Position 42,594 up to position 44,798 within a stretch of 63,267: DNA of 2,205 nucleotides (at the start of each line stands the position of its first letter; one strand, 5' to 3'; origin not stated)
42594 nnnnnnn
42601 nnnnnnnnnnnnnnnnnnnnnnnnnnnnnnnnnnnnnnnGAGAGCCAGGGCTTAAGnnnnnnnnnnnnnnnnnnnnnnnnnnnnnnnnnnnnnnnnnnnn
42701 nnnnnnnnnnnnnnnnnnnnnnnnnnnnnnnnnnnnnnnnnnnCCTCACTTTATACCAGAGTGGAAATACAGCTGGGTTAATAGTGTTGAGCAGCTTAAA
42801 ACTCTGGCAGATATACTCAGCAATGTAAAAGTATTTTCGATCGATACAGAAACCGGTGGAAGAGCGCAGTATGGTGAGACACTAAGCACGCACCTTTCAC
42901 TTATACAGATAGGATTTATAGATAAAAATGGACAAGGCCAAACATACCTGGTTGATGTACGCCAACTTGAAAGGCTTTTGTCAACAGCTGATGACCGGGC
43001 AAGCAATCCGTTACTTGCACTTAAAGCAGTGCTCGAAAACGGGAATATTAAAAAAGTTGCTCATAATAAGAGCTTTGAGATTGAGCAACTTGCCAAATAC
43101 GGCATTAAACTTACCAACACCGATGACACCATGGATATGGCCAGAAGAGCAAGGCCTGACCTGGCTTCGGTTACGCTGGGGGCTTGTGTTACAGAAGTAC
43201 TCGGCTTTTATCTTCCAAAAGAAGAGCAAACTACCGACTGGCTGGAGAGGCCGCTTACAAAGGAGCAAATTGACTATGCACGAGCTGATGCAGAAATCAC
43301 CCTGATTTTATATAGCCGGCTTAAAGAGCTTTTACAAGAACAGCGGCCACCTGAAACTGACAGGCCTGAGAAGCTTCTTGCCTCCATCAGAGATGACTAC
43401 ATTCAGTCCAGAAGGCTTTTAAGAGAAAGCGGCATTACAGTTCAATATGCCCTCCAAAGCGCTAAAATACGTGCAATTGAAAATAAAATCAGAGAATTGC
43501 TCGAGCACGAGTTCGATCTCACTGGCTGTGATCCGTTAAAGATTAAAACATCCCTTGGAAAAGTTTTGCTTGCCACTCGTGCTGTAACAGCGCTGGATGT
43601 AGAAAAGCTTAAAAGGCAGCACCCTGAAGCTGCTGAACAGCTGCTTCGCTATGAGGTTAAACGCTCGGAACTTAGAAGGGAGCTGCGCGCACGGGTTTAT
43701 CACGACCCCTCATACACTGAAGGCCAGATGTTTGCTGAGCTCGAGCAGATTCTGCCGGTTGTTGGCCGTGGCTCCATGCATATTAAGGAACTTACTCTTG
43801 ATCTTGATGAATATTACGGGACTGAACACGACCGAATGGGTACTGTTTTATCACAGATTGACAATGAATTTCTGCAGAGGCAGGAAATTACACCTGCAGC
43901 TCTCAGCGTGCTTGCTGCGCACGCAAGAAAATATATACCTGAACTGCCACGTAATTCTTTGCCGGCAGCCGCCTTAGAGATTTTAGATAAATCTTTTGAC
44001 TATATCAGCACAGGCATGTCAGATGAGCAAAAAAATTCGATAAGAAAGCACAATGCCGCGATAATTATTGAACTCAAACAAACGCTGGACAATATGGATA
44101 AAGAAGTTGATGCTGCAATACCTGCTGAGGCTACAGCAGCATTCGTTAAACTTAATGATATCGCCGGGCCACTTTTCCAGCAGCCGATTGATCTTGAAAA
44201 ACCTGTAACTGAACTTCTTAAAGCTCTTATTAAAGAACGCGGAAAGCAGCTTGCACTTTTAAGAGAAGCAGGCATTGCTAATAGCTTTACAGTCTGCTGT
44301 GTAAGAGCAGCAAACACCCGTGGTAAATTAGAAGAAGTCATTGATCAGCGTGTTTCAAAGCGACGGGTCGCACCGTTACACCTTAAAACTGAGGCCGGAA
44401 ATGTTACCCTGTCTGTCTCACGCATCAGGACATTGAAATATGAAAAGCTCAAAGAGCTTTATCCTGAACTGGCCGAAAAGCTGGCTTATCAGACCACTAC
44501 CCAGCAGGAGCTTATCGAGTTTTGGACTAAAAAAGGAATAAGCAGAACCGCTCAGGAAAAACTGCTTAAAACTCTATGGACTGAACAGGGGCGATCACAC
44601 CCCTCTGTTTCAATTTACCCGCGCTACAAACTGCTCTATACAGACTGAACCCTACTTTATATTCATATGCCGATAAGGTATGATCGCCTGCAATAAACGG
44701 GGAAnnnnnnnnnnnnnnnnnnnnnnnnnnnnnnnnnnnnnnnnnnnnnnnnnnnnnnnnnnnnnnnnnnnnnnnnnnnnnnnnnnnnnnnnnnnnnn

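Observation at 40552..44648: Hef/RIG-I-like SF2 helicase paired with an RNase D/WRN-type DEDDy exonuclease next to the T4SS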

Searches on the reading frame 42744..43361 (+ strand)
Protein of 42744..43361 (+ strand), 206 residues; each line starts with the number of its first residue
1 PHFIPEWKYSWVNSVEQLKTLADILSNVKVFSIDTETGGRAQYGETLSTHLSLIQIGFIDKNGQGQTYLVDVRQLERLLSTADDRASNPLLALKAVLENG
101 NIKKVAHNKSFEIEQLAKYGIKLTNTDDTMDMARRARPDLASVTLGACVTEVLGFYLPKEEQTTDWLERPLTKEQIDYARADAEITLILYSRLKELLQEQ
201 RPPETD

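Call 87: find_related_loci(query=A6, collection=metagenome_contigs, flank=6000)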
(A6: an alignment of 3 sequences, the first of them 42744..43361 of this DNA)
Query A6 (206 aa) in metagenome_contigs; peptide patterns used: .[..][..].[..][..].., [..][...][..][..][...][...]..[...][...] (x = any residue, [..] = any of these).
600 stretches matched a pattern (row limit reached: there are more); 231 encode a relative of the query (tblastn E <= 1e-3); the best 80 are kept; 80 distinct loci.
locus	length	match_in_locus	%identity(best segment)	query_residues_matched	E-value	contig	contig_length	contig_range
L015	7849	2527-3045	41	5-196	5e-34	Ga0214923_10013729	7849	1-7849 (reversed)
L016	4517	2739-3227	35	10-194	2e-21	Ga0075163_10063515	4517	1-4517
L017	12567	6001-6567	30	11-205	4e-14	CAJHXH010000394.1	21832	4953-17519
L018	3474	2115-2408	43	96-189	7e-14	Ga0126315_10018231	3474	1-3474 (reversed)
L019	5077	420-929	28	12-199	1e-13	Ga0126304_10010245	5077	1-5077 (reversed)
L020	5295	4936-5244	39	96-201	6e-13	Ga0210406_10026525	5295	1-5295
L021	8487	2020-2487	33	25-197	8e-13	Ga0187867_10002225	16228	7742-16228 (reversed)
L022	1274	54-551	31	9-199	8e-13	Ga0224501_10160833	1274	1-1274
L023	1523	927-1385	29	25-197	2e-12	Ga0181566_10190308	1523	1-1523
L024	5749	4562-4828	42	105-185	8e-12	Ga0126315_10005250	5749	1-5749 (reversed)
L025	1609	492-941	30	32-200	2e-11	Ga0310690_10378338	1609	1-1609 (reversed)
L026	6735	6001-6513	28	9-200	3e-11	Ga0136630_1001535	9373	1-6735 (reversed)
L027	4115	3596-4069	31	23-194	3e-11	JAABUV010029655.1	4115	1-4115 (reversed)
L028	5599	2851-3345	28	24-201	5e-11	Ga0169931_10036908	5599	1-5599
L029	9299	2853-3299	28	29-200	8e-11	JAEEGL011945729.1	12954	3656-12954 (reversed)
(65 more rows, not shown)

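Call 91: search_protein_families(library=pfam, proteins=[L016:3-3251:+, L015:2515-3480:+, L015:1299-2315:-, L015:3512-4780:-, L015:4762-5394:+, L017:5800-7200:+], max_evalue=0.001)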
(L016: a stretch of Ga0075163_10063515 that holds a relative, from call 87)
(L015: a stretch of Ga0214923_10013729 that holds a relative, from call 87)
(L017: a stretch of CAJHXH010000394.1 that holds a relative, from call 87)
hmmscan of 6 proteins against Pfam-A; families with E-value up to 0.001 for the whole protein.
L016:3-3251:+ (1082 aa): 5 families
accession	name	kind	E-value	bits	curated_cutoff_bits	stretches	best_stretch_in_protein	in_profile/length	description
PF01612.26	DNA_pol_A_exo1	-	4.3e-34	118.2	23.6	1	913-1075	2-169/173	3'-5' exonuclease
PF00270.35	DEAD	-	1.1e-30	107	26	1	195-363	2-161/167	DEAD/DEAH box helicase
PF00271.37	Helicase_C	-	3e-20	72.9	23.5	1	411-509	11-109/110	Helicase conserved C-terminal domain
PF19306.5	WH_Lhr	-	5.7e-10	39.3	27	1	537-694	4-164/168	Large helicase-related protein, winged helix domain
PF22590.2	Cas3-like_C_2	-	2.6e-05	24.9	27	1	427-509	14-104/106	CRISPR-associated nuclease/helicase Cas3, C-terminal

L015:2515-3480:+ (321 aa): 1 family
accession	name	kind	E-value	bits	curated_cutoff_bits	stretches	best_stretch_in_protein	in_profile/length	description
PF01612.26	DNA_pol_A_exo1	-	1.3e-29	103.7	23.6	1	10-174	2-168/173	3'-5' exonuclease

L015:1299-2315:- (338 aa): 1 family
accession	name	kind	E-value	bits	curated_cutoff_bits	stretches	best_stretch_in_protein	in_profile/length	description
PF03706.18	LPG_synthase_TM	-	2.5e-41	142.6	33.4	1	11-310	4-302/302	Lysylphosphatidylglycerol synthase TM region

L015:3512-4780:- (422 aa): 2 families
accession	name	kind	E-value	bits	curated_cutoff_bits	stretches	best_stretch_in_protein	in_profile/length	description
PF03328.21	HpcH_HpaI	-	2.3e-12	47.1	25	1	155-349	25-210/221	HpcH/HpaI aldolase/citrate lyase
PF22484.2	DUF6986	-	0.00043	19.7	27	1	154-327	87-287/408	Domain of unknown function (DUF6986)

L015:4762-5394:+ (210 aa): 2 families
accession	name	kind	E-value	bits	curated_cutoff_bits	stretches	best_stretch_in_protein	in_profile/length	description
PF00578.27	AhpC-TSA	-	4.2e-32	111.2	26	1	22-148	2-122/124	AhpC/TSA family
PF08534.16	Redoxin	-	1.3e-19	70.9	26.6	1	20-158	1-139/148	Redoxin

L017:5800-7200:+ (467 aa): 2 families
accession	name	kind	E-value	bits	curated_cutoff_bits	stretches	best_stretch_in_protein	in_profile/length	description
PF01612.26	DNA_pol_A_exo1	-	7.2e-25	88.2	23.6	1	69-248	4-172/173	3'-5' exonuclease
PF00476.26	DNA_pol_A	-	3.5e-07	30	34.3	1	371-467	2-106/381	DNA polymerase family A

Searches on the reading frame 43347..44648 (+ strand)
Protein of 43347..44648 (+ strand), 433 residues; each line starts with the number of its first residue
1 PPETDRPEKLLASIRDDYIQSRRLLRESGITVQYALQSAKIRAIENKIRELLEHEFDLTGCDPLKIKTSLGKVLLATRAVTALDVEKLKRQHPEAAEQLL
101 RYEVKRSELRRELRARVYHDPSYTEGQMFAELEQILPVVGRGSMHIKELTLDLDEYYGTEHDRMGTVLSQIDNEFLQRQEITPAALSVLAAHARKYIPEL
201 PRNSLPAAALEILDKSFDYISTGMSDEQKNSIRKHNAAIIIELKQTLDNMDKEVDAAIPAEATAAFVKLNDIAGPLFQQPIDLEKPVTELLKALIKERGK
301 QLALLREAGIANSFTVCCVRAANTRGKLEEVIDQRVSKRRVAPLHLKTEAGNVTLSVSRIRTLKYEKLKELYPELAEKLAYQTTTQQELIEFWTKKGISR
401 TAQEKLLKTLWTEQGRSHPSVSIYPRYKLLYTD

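Call 63: search_protein_families(library=pfam, proteins=[window:43347-44648:+], max_evalue=1)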
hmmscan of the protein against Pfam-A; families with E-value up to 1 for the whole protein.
window:43347-44648:+ (433 aa): 2 families
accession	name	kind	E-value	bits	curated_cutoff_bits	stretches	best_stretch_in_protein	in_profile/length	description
PF07558.16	Shugoshin_N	-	0.054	13.8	30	1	36-54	18-36/45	Shugoshin N-terminal coiled-coil region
PF05008.21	V-SNARE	-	0.14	13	25.9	1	213-262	19-67/92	Vesicle transport v-SNARE protein N-terminus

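Call 64: search_solved_structures(query=window:43347-44648:+, max_evalue=10, show_alignments=3)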
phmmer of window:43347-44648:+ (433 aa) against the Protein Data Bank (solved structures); distinct sequences matched with E-value up to 10: 0.
